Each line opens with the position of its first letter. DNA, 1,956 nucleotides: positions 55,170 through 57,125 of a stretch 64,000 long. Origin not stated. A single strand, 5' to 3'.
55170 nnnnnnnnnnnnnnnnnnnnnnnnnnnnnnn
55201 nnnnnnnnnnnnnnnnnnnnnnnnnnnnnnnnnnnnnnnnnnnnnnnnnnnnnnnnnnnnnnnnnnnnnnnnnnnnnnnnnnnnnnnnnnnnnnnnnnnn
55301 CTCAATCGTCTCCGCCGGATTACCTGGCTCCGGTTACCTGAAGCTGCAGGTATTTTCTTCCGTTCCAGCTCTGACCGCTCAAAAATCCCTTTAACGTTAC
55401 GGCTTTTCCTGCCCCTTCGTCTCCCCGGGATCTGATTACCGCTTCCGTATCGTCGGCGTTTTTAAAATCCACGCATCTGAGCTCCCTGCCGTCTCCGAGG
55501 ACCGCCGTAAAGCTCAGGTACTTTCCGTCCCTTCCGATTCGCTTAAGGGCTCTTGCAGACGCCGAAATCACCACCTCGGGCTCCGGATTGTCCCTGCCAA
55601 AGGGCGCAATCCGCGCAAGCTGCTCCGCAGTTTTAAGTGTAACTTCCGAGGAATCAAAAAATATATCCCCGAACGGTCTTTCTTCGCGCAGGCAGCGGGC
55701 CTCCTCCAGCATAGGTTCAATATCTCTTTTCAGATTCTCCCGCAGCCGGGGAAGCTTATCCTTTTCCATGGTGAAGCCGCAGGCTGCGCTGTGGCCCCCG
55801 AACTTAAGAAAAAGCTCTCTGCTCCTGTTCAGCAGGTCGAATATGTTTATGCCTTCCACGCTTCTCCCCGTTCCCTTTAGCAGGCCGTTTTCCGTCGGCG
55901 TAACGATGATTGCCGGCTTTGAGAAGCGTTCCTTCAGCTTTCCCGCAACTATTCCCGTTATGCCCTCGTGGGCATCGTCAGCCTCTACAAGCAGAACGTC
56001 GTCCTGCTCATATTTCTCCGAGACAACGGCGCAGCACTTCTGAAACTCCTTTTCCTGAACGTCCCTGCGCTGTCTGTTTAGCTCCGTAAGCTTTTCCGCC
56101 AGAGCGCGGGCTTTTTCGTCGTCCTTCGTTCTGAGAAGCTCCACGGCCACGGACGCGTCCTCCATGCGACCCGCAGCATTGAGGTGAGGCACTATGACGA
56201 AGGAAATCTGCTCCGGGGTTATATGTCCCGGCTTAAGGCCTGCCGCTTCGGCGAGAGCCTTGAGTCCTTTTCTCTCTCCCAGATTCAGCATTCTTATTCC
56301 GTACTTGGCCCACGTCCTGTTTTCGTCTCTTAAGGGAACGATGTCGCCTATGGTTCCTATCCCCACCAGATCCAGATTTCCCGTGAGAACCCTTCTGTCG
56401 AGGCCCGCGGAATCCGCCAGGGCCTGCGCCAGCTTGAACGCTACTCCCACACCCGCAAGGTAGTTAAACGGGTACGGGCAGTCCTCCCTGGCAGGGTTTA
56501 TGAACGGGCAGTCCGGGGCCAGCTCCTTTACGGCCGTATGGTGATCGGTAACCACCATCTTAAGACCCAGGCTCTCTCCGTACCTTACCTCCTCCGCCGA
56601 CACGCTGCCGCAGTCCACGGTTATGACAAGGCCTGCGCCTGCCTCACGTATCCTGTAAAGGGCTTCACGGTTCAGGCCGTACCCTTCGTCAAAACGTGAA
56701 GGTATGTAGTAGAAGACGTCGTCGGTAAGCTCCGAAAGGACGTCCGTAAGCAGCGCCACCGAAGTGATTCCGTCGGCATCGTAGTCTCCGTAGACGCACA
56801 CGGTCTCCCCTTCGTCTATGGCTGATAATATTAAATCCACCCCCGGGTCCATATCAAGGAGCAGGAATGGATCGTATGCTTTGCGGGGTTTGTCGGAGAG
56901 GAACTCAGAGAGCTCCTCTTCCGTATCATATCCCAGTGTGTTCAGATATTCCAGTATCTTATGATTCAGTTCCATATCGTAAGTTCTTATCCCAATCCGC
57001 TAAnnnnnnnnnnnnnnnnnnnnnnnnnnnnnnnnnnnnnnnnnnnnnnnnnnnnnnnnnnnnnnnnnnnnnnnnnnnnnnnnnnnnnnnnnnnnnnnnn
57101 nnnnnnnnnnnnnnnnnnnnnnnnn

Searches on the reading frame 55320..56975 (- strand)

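Call 17: search_protein_families(library=ncbifam, proteins=[window:55320-56975:-])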
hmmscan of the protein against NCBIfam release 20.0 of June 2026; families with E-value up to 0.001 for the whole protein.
window:55320-56975:- (551 aa): 5 families
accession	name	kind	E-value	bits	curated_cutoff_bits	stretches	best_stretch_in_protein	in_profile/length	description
TIGR00644.1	recJ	equivalog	1.1e-140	469.5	396.9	1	9-547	7-543/546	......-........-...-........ exonuclease RecJ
NF008290.0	PRK11070.1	equivalog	3e-86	290.2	900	1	40-467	55-499/577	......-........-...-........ exonuclease RecJ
NF053576.1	RecJ_archaeal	equivalog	2.5e-22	79.3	360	2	51-212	6-150/452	RecJ family nuclease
NF040701.1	RecJ_Meth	equivalog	7.1e-10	38.2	550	1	56-192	7-136/449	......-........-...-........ exonuclease RecJ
NF053575.1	GAN_nuclease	exception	2.3e-08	33.1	850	1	43-189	11-151/467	GINS-associated RecJ family nuclease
